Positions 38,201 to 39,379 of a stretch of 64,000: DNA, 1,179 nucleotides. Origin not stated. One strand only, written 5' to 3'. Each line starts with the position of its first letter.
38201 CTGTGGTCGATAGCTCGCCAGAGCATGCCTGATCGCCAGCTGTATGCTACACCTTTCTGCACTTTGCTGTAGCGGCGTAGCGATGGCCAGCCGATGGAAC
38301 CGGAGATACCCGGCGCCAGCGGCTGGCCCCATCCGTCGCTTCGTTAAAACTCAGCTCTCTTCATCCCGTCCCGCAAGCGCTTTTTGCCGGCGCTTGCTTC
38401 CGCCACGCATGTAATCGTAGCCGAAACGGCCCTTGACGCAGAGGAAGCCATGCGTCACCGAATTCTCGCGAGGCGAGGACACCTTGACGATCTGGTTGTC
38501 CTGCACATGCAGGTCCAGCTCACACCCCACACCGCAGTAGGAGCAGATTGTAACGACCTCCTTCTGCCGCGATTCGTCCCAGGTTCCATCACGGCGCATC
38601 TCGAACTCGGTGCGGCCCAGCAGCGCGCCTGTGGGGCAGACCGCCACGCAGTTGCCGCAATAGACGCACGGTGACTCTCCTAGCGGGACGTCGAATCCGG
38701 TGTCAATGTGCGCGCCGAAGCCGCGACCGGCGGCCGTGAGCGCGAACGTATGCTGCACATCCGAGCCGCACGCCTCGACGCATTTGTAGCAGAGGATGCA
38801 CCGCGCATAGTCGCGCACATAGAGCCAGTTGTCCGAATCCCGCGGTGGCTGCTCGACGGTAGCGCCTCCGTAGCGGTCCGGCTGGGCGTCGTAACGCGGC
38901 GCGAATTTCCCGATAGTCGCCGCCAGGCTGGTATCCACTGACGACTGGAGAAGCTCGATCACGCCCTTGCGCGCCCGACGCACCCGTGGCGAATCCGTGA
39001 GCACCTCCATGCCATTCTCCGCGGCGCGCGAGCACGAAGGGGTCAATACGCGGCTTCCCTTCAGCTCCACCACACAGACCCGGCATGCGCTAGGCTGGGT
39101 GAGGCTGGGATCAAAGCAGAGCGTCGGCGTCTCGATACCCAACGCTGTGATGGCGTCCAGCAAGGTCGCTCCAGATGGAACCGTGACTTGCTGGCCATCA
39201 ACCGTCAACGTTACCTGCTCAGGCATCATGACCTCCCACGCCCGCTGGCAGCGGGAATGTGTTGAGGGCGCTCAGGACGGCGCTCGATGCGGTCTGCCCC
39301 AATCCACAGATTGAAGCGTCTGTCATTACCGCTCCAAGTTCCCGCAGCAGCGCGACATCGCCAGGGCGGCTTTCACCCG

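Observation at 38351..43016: Formate dehydrogenase alpha subunit split at the Fe-S/molybdopterin junction and encoded in permuted order around the NuoE/NuoF-like genes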

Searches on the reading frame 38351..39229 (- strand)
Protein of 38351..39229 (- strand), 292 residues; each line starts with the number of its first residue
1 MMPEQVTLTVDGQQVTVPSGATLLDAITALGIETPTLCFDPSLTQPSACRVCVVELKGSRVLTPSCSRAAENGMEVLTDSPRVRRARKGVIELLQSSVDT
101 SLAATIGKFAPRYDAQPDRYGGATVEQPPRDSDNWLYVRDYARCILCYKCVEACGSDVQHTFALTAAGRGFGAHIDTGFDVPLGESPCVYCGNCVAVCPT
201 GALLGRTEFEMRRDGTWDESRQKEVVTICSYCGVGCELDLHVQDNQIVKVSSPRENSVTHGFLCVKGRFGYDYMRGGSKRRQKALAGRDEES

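Call 6: search_protein_families(library=pfam, proteins=[window:38351-39229:-], max_evalue=0.01)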
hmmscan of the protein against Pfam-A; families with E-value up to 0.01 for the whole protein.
window:38351-39229:- (292 aa): 12 families
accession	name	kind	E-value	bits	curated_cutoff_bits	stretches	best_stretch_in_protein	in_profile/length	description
PF04879.21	Molybdop_Fe4S4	-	1.3e-19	70.4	22.7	1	223-274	2-53/55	Molybdopterin oxidoreductase Fe4S4 domain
PF13510.11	Fer2_4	-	3.8e-19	69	22.8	1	4-80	2-81/82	2Fe-2S iron-sulfur cluster binding domain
PF12838.12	Fer4_7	-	3.2e-09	37.6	27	1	143-202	1-52/52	4Fe-4S dicluster domain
PF22117.2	Fer4_Nqo3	-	3.5e-08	33.9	27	1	140-203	7-66/67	NADH-quinone oxidoreductase subunit 3, ferredoxin-like domain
PF00037.32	Fer4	-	1.7e-07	31.2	21.1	2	188-203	8-23/24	4Fe-4S binding domain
PF13484.11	Fer4_16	-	8.6e-06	26.9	30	1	188-221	2-36/66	4Fe-4S double cluster binding domain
PF13187.11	Fer4_9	-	8.8e-06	26.1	27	1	143-202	1-51/52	4Fe-4S dicluster domain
PF13237.11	Fer4_10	-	1.2e-05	25.6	25.5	1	186-236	7-48/53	4Fe-4S dicluster domain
PF12837.12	Fer4_6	-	1.2e-05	25.4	25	2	139-155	4-20/24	4Fe-4S binding domain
PF13534.11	Fer4_17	-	8.9e-05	23.4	22.2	0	188-234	2-51/61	4Fe-4S dicluster domain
PF13183.11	Fer4_8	-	0.00039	21.3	27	1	187-233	4-58/68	4Fe-4S dicluster domain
PF12797.12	Fer4_2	-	0.0089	16.4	24.5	1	137-154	3-20/22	4Fe-4S binding domain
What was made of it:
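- On Metal-dependent formate dehydrogenase alpha (TIGR01591 Fdh-alpha; Mo/W-bisPGD, class I 'U/C-H ... R-G-Q'): The C-piece has no PF04879 (call 6).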

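Call 7: search_protein_families(library=ncbifam, proteins=[window:38351-39229:-], max_evalue=0.001)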
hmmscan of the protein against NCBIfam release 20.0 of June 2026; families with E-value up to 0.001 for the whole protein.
window:38351-39229:- (292 aa): 35 families (the best 25 are shown)
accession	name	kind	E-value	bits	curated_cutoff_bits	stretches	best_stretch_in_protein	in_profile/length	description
NF040763.1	FeFe_hydrog_A6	exception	4.2e-50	170.7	765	1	6-212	1-214/571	NADH-dependent [FeFe] hydrogenase, group A6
TIGR01973.1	NuoG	equivalog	8.5e-42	143.7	470.05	2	8-94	1-87/606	NADH-quinone oxidoreductase subunit NuoG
NF005745.0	PRK07569.1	equivalog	1.8e-38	132.2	333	1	6-213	4-219/238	bidirectional hydrogenase complex protein HoxU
NF006305.0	PRK08493.1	equivalog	5e-30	104.3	591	1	6-278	2-294/819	NADH-quinone oxidoreductase subunit G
NF005895.0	PRK07860.1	equivalog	3.6e-26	91.4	802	2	3-94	15-108/811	NADH-quinone oxidoreductase subunit G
NF040762.1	Hydr_FeFe_Clost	exception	5.7e-23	81.3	900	1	7-220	2-221/572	ferredoxin hydrogenase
NF009454.0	PRK12814.1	equivalog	1.1e-19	70.2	916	1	5-93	3-91/657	putative NADPH-dependent glutamate synthase small subunit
TIGR01591.1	Fdh-alpha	equivalog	4.4e-15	54.8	666.25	1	227-276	1-50/672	formate dehydrogenase subunit alpha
TIGR02512.1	FeFe_hydrog_A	subfamily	1.8e-13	50.1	405.95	1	138-220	3-84/375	[FeFe] hydrogenase, group A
NF004537.0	PRK05888.1-3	equivalog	7.2e-09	35.4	163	1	188-214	115-141/204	NADH-quinone oxidoreductase subunit NuoI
TIGR01971.1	NuoI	subfamily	1.7e-08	34.1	113.05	2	186-213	81-108/121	NADH-quinone oxidoreductase, chain I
NF041513.1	formate_DH_Act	exception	2.3e-07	29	1400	1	223-283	41-100/1067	formate dehydrogenase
NF010055.0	PRK13532.1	equivalog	5.7e-07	28.1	904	1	226-279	44-97/830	nitrate reductase catalytic subunit NapA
NF006221.0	PRK08348.1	subfamily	1e-06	28.5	124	1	142-220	44-109/136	NADH-plastoquinone oxidoreductase subunit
TIGR00402.1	napF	equivalog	1.3e-06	28.4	102.2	0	181-238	62-119/149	ferredoxin-type protein NapF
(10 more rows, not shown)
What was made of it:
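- Closest known: HoxEFU diaphorase of NAD+-reducing [NiFe] hydrogenases. Same: The N-piece matches the HoxU model at 1.8e-38 (call 7).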
